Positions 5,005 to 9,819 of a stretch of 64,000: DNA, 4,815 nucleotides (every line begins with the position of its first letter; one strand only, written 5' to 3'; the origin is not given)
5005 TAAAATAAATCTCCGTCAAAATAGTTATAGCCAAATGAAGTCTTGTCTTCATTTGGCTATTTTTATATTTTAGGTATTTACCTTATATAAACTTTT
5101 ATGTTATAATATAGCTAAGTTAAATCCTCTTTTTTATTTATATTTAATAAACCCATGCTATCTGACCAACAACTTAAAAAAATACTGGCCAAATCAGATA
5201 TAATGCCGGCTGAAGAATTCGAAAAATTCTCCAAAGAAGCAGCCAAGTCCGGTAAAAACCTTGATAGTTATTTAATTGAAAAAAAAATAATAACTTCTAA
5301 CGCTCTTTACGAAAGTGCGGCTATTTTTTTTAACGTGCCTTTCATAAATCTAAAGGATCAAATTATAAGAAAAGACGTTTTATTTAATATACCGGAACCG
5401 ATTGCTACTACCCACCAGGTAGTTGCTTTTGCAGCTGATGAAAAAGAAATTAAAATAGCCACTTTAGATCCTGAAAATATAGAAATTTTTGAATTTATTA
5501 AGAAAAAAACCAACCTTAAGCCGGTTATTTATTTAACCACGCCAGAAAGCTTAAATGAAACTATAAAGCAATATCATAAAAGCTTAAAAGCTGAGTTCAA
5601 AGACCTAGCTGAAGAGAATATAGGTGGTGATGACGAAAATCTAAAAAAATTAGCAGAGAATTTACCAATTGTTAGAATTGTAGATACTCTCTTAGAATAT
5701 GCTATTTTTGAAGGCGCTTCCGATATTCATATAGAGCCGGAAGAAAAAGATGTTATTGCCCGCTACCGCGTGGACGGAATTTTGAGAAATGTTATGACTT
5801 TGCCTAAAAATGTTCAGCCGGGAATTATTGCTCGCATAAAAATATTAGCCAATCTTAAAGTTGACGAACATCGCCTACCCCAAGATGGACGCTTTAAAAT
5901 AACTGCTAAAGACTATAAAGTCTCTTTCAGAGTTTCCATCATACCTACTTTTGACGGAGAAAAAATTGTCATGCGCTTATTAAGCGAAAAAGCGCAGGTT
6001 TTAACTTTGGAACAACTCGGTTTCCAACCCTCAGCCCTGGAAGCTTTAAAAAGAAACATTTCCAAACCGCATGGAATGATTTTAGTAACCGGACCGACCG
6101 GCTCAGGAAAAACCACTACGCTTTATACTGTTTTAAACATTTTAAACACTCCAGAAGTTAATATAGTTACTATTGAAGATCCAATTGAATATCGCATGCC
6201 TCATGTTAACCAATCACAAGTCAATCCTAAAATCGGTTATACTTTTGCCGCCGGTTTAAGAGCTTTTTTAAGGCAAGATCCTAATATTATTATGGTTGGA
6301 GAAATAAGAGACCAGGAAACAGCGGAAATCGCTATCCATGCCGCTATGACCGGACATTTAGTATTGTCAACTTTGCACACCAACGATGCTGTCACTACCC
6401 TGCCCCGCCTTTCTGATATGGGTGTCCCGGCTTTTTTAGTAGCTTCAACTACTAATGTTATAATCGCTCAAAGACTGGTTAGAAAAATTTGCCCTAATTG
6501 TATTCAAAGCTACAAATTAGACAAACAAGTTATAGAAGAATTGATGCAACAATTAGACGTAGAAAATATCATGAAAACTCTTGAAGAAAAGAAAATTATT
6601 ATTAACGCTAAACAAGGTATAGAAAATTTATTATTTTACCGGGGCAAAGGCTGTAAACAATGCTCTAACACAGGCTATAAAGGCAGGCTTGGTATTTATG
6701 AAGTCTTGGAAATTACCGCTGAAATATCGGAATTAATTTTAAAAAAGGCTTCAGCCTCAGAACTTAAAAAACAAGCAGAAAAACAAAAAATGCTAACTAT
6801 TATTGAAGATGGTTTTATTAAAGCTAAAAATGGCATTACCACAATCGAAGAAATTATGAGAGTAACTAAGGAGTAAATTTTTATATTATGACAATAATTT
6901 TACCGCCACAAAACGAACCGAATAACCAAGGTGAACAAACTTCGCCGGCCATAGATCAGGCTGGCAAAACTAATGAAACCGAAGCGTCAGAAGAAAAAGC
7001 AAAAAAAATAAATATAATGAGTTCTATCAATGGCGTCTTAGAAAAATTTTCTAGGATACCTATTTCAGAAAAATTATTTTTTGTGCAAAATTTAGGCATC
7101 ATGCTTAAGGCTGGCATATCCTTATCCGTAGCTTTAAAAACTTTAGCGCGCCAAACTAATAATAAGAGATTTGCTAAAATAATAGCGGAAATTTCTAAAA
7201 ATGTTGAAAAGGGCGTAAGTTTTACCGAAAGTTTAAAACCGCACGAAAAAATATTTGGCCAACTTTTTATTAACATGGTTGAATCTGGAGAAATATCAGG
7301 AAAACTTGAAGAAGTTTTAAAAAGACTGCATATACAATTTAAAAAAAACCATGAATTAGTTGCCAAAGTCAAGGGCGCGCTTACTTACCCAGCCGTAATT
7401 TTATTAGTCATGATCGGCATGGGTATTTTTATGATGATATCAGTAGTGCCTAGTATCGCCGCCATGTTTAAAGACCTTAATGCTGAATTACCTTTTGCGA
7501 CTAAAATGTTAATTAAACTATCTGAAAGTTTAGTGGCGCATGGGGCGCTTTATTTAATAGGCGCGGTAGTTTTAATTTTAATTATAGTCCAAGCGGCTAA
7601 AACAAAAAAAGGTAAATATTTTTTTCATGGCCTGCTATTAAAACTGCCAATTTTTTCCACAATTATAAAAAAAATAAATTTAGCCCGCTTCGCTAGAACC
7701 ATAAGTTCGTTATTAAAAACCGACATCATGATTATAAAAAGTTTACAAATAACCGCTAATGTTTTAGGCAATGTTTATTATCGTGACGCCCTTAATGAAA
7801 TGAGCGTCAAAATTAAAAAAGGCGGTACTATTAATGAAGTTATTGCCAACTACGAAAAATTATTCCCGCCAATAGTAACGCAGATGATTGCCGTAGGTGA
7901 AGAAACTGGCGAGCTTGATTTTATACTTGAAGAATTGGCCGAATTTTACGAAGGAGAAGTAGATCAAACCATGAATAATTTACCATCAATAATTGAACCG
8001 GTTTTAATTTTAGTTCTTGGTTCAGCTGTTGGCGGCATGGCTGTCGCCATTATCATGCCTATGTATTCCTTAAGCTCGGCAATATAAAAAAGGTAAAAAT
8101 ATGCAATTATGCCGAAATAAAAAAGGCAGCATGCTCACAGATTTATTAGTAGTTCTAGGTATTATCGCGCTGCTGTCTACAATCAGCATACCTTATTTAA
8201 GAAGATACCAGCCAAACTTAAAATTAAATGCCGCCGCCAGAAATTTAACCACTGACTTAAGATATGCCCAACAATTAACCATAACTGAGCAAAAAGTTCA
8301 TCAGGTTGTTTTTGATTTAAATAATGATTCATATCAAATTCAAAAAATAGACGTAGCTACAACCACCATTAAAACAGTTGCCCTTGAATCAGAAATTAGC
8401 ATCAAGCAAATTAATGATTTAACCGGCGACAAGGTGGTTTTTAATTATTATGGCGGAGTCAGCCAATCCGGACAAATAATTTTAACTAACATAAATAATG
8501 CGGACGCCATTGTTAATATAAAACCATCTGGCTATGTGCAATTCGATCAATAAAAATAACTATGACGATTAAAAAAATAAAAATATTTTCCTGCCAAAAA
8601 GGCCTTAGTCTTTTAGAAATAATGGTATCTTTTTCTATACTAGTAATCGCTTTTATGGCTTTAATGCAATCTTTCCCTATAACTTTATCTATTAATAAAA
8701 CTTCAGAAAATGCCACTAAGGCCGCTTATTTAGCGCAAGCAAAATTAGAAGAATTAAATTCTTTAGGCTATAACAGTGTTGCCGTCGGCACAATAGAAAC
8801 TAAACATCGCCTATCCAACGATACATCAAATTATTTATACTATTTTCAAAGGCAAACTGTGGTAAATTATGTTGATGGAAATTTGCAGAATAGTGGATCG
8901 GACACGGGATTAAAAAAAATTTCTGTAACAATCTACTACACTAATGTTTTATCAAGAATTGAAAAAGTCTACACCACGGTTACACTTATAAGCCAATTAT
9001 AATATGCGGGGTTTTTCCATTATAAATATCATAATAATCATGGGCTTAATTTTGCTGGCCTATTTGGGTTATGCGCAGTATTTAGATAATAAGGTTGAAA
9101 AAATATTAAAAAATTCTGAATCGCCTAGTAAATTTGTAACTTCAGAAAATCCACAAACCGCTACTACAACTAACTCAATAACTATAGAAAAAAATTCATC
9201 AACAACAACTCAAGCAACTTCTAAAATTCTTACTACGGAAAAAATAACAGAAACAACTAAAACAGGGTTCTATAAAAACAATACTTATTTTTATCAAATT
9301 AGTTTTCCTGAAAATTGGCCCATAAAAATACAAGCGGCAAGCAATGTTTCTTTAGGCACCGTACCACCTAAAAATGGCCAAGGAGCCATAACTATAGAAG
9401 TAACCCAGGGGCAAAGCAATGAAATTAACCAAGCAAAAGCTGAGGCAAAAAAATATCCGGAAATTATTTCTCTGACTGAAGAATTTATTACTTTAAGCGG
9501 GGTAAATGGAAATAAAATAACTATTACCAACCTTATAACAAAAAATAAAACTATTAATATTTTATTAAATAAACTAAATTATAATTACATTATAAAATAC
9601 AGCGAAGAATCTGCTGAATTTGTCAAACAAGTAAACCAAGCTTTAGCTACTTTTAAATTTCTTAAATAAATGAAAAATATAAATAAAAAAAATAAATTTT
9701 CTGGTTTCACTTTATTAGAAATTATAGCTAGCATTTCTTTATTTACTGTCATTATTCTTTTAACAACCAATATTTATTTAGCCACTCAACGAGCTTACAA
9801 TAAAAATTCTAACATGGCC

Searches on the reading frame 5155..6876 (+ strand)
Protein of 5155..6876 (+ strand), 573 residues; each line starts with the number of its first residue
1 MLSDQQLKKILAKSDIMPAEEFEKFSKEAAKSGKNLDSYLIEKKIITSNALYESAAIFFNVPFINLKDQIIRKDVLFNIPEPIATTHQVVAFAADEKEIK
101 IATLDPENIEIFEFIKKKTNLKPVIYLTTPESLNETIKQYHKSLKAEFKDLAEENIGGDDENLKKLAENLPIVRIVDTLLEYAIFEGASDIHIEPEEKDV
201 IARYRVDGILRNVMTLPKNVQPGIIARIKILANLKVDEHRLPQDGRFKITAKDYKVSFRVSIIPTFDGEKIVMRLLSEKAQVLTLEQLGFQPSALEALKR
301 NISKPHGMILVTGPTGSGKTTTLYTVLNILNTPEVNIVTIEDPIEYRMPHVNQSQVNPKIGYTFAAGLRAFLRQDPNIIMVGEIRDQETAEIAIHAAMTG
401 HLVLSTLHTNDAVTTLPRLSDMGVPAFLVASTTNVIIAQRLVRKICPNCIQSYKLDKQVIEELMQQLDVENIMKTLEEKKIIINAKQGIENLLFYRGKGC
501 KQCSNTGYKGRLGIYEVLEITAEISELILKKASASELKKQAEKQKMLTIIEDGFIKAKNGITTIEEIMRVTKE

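Call 67: search_protein_families(library=pfam, proteins=[window:5155-6876:+], max_evalue=0.0001)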
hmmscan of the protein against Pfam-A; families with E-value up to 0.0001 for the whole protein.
window:5155-6876:+ (573 aa): 2 families
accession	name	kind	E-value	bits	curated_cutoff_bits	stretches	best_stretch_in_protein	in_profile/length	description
PF00437.27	T2SSE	-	2.9e-135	451.1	24.9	1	167-569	3-370/370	Type II/IV secretion system protein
PF05157.20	MshEN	-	3e-10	40.4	23.1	1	59-143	1-86/90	MshEN domain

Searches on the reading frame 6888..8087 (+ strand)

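Call 67: search_protein_families(library=pfam, proteins=[window:6888-8087:+], max_evalue=0.0001)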
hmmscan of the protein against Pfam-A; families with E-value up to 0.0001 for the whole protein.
window:6888-8087:+ (399 aa): 1 family
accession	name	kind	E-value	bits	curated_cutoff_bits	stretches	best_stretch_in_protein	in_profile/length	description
PF00482.28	T2SSF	-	2.5e-50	170.1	25.2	2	65-188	1-125/125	Type II secretion system (T2SS), protein F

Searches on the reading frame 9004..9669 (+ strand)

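Call 67: search_protein_families(library=pfam, proteins=[window:9004-9669:+], max_evalue=0.0001)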
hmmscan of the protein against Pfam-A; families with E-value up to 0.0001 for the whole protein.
window:9004-9669:+ (221 aa): 1 family
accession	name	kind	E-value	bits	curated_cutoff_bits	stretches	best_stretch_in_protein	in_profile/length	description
PF18933.6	PsbP_2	-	1.5e-06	28.8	27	1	61-217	18-182/184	PsbP-like protein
